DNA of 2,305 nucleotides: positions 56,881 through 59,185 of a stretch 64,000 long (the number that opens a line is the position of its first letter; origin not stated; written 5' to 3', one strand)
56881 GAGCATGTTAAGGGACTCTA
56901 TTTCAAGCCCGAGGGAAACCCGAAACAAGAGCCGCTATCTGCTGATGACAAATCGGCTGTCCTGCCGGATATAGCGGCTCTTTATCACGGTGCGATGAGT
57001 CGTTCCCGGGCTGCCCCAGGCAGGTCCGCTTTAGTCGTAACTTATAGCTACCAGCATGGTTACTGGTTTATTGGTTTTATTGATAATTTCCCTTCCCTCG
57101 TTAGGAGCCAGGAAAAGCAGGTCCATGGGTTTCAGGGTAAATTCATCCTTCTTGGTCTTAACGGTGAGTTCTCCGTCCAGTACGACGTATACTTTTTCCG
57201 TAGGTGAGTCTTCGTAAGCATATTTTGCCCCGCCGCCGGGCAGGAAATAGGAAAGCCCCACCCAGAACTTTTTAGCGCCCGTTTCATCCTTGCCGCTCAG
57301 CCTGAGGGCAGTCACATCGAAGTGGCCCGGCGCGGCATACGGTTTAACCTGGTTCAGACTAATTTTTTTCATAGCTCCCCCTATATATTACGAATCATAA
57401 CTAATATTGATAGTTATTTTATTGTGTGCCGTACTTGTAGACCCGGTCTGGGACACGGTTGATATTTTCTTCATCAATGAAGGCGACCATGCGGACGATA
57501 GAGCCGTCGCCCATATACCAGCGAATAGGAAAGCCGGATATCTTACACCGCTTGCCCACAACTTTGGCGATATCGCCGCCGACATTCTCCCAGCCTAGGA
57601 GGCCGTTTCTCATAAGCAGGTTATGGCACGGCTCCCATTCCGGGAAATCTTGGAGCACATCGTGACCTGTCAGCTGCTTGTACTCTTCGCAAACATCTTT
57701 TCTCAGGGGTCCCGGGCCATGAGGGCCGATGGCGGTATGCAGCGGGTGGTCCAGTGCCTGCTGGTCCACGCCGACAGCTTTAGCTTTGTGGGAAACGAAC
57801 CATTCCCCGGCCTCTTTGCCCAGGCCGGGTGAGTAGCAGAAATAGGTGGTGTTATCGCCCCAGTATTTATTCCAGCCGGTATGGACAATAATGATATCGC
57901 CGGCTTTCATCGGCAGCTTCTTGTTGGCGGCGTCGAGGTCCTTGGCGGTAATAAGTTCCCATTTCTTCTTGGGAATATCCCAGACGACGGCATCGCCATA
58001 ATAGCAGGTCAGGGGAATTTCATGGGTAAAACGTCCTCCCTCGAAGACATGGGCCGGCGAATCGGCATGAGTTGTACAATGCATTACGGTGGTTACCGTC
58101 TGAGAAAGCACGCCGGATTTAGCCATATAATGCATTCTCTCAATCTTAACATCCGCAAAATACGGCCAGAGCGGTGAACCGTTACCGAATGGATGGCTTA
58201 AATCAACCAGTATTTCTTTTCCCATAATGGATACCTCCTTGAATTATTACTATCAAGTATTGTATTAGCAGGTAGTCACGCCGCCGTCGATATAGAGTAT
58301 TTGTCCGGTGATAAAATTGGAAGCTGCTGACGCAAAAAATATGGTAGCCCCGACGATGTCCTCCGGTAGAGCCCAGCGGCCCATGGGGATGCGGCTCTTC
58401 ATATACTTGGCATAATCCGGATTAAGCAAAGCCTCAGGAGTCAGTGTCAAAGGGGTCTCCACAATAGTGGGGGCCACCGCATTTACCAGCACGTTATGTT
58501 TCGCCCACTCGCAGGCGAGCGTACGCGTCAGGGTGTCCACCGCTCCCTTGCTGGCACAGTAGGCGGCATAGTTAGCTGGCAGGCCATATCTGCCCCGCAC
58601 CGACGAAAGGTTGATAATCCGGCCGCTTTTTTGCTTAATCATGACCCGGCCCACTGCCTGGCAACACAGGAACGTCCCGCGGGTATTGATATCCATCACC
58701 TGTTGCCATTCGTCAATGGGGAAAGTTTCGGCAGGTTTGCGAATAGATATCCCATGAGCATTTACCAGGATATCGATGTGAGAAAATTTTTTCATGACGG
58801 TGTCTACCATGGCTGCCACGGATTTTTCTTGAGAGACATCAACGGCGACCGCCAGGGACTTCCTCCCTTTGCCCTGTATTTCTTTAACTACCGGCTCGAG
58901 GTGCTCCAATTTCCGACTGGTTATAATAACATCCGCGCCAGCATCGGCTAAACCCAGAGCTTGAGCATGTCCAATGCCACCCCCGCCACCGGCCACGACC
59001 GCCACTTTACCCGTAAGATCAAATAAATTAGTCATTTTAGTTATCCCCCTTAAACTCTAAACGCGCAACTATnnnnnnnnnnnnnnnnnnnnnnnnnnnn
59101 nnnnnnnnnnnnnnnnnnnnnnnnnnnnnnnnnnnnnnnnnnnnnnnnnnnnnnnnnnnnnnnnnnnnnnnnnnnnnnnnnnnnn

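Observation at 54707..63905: Candidate anaerobic trihydroxybenzene catabolic cluster (pyrogallol to phloroglucinol to ring opening)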

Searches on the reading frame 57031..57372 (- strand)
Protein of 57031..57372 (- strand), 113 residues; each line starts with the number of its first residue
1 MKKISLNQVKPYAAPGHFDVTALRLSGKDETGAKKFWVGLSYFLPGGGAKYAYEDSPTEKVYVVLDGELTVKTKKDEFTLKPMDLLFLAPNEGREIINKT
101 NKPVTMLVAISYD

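Call 5: search_protein_families(library=pfam, proteins=[window:57031-57372:-], max_evalue=0.01)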
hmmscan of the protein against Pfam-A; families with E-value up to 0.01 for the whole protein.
window:57031-57372:- (113 aa): 1 family
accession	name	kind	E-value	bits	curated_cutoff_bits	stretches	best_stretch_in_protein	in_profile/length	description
PF07883.17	Cupin_2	-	2.9e-07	30.6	27.2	1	44-109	6-69/70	Cupin domain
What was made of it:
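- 57031..57372 (-): Small cupin without the canonical His triad; a conserved member of phloroglucinol clusters; role unknown. Cupin_2 (call 5).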

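Call 18: search_protein_families(library=ncbifam, proteins=[window:57031-57372:-], max_evalue=0.001)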
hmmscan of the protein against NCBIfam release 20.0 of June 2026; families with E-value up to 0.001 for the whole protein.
window:57031-57372:- (113 aa): 5 families
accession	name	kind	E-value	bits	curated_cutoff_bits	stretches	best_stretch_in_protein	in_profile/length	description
NF050094.1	BetDgalsidMYCTU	equivalog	3.5e-23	82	175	1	6-111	6-109/113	beta-D-galactosidase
NF008376.0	PRK11171.1-5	equivalog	3.5e-05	23.1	338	1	24-106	60-138/278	(S)-ureidoglycine aminohydrolase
TIGR03214.2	ura-cupin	equivalog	0.00011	21.7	200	1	23-108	35-120/249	(S)-ureidoglycine aminohydrolase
NF040771.1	AAH_UGLYAH2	exception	0.00011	21.5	350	1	40-105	67-132/267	bifunctional allantoicase/(S)-ureidoglycine aminohydrolase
NF008373.0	PRK11171.1-2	equivalog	0.00013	21.3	445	1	22-105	58-137/274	(S)-ureidoglycine aminohydrolase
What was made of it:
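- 57031..57372 (-): NCBIfam NF050094 (the model named for the M. tuberculosis 113-aa cupin) scores 82 bits, below its cutoff (call 18).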

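Call 97: find_homologous_proteins(query=window:57031-57372:-, max_evalue=0.00001)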
Query window:57031-57372:- (113 aa): 774 proteins with E <= 0.00001 among 792 candidates; the best 120 are listed.
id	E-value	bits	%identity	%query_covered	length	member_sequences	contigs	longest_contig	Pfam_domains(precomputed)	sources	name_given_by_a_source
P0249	1.7e-64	233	93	100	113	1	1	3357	PF07883.18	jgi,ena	-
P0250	4.5e-64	231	93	100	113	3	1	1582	PF07883.18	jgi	jgi:glyoxylate utilization-related uncharacterized protein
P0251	6.2e-64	231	92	100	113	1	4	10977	PF07883.18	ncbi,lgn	-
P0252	1.1e-62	227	90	100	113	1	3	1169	PF07883.18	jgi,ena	-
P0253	1.5e-62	226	91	100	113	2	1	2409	PF07883.18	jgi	jgi:glyoxylate utilization-related uncharacterized protein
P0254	2.0e-62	226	91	100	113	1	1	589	PF07883.18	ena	-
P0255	2.2e-62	226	91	100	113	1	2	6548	PF07883.18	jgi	jgi:glyoxylate utilization-related uncharacterized protein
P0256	5.5e-62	225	89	100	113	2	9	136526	PF07883.18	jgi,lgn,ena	-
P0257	3.7e-61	222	88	100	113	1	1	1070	PF07883.18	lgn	-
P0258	6.5e-61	221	88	100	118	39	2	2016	PF07883.18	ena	-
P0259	7.5e-61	221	90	100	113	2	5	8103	PF07883.18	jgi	jgi:glyoxylate utilization-related uncharacterized protein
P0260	8.3e-61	221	89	100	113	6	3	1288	-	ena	-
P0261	7.4e-60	218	89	100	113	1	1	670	PF07883.18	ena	-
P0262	2.7e-59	216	87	100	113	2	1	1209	PF07883.18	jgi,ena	-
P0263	2.7e-59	216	86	99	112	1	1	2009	PF07883.18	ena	-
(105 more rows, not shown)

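Call 102: predict_structure(alignment_id=A3)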
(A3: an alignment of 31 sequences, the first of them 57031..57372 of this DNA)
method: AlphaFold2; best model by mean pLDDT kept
length: 113 residues; sequences in the alignment: 31
mean_pLDDT: 66.0   pTM: 0.59
mean pLDDT of the five models: 66.0, 64.1, 40.2, 37.0, 36.7
residues with pLDDT >= 90: 3; 70-90: 49; 50-70: 35; < 50: 26
segments of 3 or more residues with pLDDT < 50: 1-4, 6-9, 13-20, 23-30
pLDDT, mean of each block of 10 residues (from residue 1): 46 48 48 57 57 66 84 86 85 74 76 62
secondary structure, 60 per line:
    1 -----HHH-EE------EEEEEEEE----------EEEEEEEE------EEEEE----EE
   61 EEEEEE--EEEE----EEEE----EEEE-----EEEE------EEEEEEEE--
elements in order: E18-25 E36-43 E50-54 E59-66 E69-72 E77-80 E85-88 E94-97 E104-111

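Call 104: fold_search(model_id=the predicted structure, library=pdb)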
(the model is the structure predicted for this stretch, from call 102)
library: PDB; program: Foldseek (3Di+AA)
matches with E <= 10: 1902; with E <= 0.001: 544
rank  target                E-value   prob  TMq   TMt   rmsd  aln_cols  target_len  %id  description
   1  8awo_B                3.6e-08  1.00  0.68  0.70   4.2       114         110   26  Crystal structure of a manganese-containing cupin (tm1459) from Thermotoga maritima, variant AIFQ (Y7A/M38I/Y83F/C106Q (released 2023-03-08)
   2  8awp_A                4.1e-08  1.00  0.69  0.74   3.5       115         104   24  Crystal structure of a manganese-containing cupin (tm1459) from Thermotoga maritima, variant 208 (V19I/R23H/M38I/I60F/ (released 2023-03-08)
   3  8hjx_A                4.3e-08  1.00  0.67  0.65   4.2       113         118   26  Crystal structure of a cupin protein (tm1459, H52A/H58E mutant) in copper (Cu) substituted form (released 2023-06-14)
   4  5wse_D                5.0e-08  1.00  0.66  0.69   4.0       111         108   26  Crystal structure of a cupin protein (tm1459) in osmium (Os) substituted form I (released 2017-05-31)
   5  8hjz_A                5.0e-08  1.00  0.67  0.64   4.2       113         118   26  Crystal structure of a cupin protein (tm1459, H52A/H58Q mutant) in copper (Cu) substituted form (released 2023-06-14)
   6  8zyh_A                5.3e-08  1.00  0.67  0.65   4.1       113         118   26  Crystal structure of a cupin protein (tm1459, I49C-4py/H52A/H54A/C106D mutant) in copper (Cu) substituted form (released 2024-09-04)
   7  6l2f_A                5.6e-08  1.00  0.67  0.65   4.2       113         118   26  Crystal structure of a cupin protein (tm1459, H54AH58A mutant) in copper (Cu) substituted form (released 2020-04-01)
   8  8hjx_B                5.9e-08  1.00  0.67  0.66   4.1       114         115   27  Crystal structure of a cupin protein (tm1459, H52A/H58E mutant) in copper (Cu) substituted form (released 2023-06-14)
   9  5wse_B                6.2e-08  1.00  0.68  0.67   4.1       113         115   26  Crystal structure of a cupin protein (tm1459) in osmium (Os) substituted form I (released 2017-05-31)
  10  8awn                  6.2e-08  1.00  0.68  0.70   4.3       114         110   26  Crystal structure of a manganese-containing cupin (tm1459) from Thermotoga maritima, variant C106Q (released 2023-03-08)
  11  9jew_A                6.6e-08  1.00  0.67  0.64   4.2       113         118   26  Crystal structure of a cupin protein (tm1459, C106V mutant) in iron (Fe) substituted form (released 2025-05-07)
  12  3i7d_B                6.9e-08  1.00  0.64  0.48   5.3       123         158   23  Crystal structure of sugar phosphate isomerase from a cupin superfamily SPO2919 from Silicibacter pomeroyi (YP_168127. (released 2009-07-21)
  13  9jew_B                7.3e-08  1.00  0.67  0.67   4.1       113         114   27  Crystal structure of a cupin protein (tm1459, C106V mutant) in iron (Fe) substituted form (released 2025-05-07)
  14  8hjz_B                7.3e-08  1.00  0.67  0.65   4.1       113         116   26  Crystal structure of a cupin protein (tm1459, H52A/H58Q mutant) in copper (Cu) substituted form (released 2023-06-14)
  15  6l2f_B                8.2e-08  1.00  0.67  0.66   4.1       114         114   27  Crystal structure of a cupin protein (tm1459, H54AH58A mutant) in copper (Cu) substituted form (released 2020-04-01)
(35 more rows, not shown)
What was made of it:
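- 57031..57372 (-): The AF2 model is poor (pLDDT 66); the nearest fold is TM1459 (calls 102, 104).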

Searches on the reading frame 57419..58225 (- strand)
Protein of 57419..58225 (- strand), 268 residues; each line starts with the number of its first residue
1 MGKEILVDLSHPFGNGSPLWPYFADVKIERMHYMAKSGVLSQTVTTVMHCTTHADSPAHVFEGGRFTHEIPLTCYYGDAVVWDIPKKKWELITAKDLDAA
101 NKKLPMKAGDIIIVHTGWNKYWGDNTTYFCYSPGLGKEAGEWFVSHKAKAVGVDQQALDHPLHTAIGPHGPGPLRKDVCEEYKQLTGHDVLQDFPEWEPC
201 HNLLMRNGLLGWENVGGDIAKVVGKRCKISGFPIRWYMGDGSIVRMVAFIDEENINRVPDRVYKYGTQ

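Call 5: search_protein_families(library=pfam, proteins=[window:57419-58225:-], max_evalue=0.01)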
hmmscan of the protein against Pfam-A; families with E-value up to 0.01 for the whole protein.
window:57419-58225:- (268 aa): 1 family
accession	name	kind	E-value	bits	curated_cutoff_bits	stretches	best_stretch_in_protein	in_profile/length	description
PF04199.19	Cyclase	-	2.6e-34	118.9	23.1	1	7-160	1-142/142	Putative cyclase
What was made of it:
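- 57419..58225 (-): Compact cyclase-family hydrolase (cyc268), candidate dihydrophloroglucinol cyclohydrolase. PF04199 (call 5).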

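Call 12: search_solved_structures(query=window:57419-58225:-, max_evalue=0.001, show_alignments=2)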
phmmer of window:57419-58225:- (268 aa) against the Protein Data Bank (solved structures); distinct sequences matched with E-value up to 0.001: 5.
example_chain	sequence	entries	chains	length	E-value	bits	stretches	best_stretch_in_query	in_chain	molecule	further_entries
2b0a_A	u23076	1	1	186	1.1e-06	31.5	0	46-135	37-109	Hypothetical protein MJ0783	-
4cog_A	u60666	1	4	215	9.5e-06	28.3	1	5-160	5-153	KYNURENINE FORMAMIDASE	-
1r61_A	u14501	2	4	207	5.9e-05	25.7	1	8-159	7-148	metal-dependent hydrolase | Hydrolase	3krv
4cz1_A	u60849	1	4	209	0.00084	22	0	7-98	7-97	KYNURENINE FORMAMIDASE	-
4co9_A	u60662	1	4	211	0.00086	21.9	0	7-98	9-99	KYNURENINE FORMAMIDASE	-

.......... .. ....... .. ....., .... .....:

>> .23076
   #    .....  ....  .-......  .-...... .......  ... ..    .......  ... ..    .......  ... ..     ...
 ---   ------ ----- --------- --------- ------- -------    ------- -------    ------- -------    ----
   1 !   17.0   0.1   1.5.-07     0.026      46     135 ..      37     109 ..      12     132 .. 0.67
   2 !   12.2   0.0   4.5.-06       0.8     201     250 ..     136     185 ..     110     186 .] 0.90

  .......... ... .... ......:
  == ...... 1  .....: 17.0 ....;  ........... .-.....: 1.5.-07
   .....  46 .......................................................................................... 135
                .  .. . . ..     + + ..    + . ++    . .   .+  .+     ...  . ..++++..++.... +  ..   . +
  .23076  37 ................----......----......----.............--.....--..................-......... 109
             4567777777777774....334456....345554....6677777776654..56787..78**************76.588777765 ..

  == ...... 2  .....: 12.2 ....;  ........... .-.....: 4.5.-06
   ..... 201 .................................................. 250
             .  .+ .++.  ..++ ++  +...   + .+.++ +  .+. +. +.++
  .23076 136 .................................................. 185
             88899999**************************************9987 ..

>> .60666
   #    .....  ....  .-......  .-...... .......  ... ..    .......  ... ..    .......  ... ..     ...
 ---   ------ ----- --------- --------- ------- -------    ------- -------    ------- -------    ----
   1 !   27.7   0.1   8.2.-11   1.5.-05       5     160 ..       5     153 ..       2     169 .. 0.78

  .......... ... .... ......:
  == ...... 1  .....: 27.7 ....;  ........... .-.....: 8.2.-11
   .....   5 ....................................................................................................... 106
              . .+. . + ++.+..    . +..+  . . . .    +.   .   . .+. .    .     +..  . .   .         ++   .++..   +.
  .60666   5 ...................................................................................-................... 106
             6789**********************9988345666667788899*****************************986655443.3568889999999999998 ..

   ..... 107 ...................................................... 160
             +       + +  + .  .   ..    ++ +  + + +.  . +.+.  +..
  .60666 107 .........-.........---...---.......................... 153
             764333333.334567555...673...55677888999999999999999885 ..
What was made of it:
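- Tried and rejected: Only weak kynurenine-formamidase hits (call 12).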

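Call 18: search_protein_families(library=ncbifam, proteins=[window:57419-58225:-], max_evalue=0.001)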
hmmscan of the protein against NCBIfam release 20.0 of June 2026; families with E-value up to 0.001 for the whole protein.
window:57419-58225:- (268 aa): 1 family
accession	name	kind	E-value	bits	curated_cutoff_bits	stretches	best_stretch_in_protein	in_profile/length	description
TIGR03035.1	trp_arylform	equivalog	1.2e-09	38.5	223.05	1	6-159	2-148/206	arylformamidase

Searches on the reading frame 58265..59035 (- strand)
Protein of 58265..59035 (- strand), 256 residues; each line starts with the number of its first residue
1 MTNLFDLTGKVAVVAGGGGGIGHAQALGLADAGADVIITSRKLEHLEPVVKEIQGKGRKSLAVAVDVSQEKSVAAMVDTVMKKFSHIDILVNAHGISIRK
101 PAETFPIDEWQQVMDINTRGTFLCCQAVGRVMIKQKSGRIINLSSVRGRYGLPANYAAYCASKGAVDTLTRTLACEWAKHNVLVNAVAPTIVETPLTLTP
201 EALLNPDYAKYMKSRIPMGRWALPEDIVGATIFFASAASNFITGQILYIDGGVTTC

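Call 5: search_protein_families(library=pfam, proteins=[window:58265-59035:-], max_evalue=0.01)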
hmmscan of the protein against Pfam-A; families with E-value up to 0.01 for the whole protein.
window:58265-59035:- (256 aa): 6 families
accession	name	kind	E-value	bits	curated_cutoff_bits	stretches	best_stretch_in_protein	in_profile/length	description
PF13561.12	adh_short_C2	-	1.7e-63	214.8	27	1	20-254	7-236/236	Enoyl-(Acyl carrier protein) reductase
PF00106.31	adh_short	-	8.9e-58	195.4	26.6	1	10-197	1-187/195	short chain dehydrogenase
PF08659.16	KR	-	4.4e-14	53.2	22.6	1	13-172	4-162/180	KR domain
PF03807.23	F420_oxidored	-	0.00084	20.3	21.6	1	10-78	1-61/94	NADP oxidoreductase coenzyme F420-dependent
PF03435.24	Sacchrp_dh_NADP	-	0.0052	17.5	25.1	1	17-93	5-75/129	Saccharopine dehydrogenase NADP binding domain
PF13241.12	NAD_binding_7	-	0.0065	17.5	22.1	0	5-51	3-49/104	Putative NAD(P)-binding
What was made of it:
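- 58265..59035 (-): SDR1, candidate phloroglucinol reductase of a non-clostridial lineage. adh_short_C2 (call 5).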

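Call 11: search_solved_structures(query=window:58265-59035:-, max_evalue=1e-20)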
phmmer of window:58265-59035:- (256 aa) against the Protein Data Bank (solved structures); distinct sequences matched with E-value up to 1e-20: 392 (the best 60 are shown).
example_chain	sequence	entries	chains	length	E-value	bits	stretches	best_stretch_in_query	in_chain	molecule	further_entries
1vl8_A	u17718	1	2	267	2.2e-57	197.9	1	2-254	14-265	Gluconate 5-dehydrogenase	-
4z9y_A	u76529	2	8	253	3.9e-51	177.4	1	2-252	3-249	2-deoxy-D-gluconate 3-dehydrogenase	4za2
4g81_D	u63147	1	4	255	5.5e-51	176.9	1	1-252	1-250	Putative hexonate dehydrogenase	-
5u9p_A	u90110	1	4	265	1.5e-49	172.2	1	4-255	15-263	Gluconate 5-dehydrogenase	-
4ibo_A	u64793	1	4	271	9.3e-48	166.3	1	4-254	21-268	Gluconate dehydrogenase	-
3r1i_A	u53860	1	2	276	2e-47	165.3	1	3-254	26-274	Short-chain type dehydrogenase/reductase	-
4npc_A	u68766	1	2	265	2.7e-46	161.5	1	5-254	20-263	Sorbitol dehydrogenase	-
4jro_A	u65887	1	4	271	8.9e-46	159.9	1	2-253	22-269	FabG protein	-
3uf0_A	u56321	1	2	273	1e-45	159.7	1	1-252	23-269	Short-chain dehydrogenase/reductase SDR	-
4rzh_A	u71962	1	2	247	1.5e-45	159.2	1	7-254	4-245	3-oxoacyl-[acyl-carrier protein] reductase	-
2uvd_A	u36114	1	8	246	9.3e-45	156.5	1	7-253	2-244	3-OXOACYL-(ACYL-CARRIER-PROTEIN) REDUCTASE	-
4dml_A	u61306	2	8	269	1.7e-44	155.7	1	5-254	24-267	3-oxoacyl-[acyl-carrier-protein] reductase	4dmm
4j2h_A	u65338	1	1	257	1.7e-44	155.6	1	3-253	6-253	Short chain alcohol dehydrogenase-related dehydrogenase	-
9kd1_A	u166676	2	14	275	1.8e-43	152.3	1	5-254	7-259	Oxidoreductase, short chain dehydrogenase/reductase family protein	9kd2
3awd_A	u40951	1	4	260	3.4e-43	151.4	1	7-254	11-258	Putative polyol dehydrogenase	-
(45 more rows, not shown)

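Call 18: search_protein_families(library=ncbifam, proteins=[window:58265-59035:-], max_evalue=0.001)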
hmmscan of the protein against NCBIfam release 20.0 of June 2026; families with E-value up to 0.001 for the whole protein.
window:58265-59035:- (256 aa): 238 families (the best 25 are shown)
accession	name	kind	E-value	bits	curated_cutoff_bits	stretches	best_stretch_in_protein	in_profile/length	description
NF006070.0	PRK08213.1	subfamily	6.8e-77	258.5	279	1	2-255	5-258/259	gluconate 5-dehydrogenase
NF005309.0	PRK06841.1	subfamily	4.8e-72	242.5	286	1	3-254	9-253/255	GolD/DthD family dehydrogenase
NF005711.0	PRK07523.1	subfamily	6.2e-72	242.2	413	1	2-256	3-254/255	SDR family oxidoreductase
NF004791.0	PRK06138.1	equivalog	2.2e-67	227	312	1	6-254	2-250/252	SDR family oxidoreductase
NF005390.0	PRK06935.1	equivalog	1.2e-65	221.5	369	1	2-253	8-255/258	2-dehydro-3-deoxy-D-gluconate 5-dehydrogenase KduD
NF005559.1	PRK07231.1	subfamily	1.5e-65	221.2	215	1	7-254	2-248/249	glucose 1-dehydrogenase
TIGR01832.1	kduD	equivalog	1.6e-64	217.8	338.85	1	5-252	1-244/248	2-dehydro-3-deoxy-D-gluconate 5-dehydrogenase KduD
NF004778.0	PRK06124.1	equivalog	1.5e-63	214.6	303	1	2-254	4-253/256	SDR family oxidoreductase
TIGR01830.1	3oxo_ACP_reduc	equivalog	4.2e-63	213.2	297.75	1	12-253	1-238/239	3-oxoacyl-[acyl-carrier-protein] reductase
NF005983.0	PRK08085.1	equivalog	5.2e-63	213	408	1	1-254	1-251/254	gluconate 5-dehydrogenase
NF005488.0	PRK07097.1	equivalog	1.7e-62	210.9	369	1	2-254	3-258/266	gluconate 5-dehydrogenase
NF052558.1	MBtsdlDhBudC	equivalog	2e-62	211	270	1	8-255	2-243/250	meso-2,3-butanediol dehydrogenase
NF009466.0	PRK12826.1-2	subfamily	2.4e-61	207.3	222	1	10-254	4-245/248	3-oxoacyl-ACP reductase FabG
NF004774.0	PRK06114.1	equivalog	1.8e-60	204.5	360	1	3-254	10-260/262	SDR family oxidoreductase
NF004818.0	PRK06172.1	equivalog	3.3e-59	200.3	336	1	6-255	4-252/253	SDR family oxidoreductase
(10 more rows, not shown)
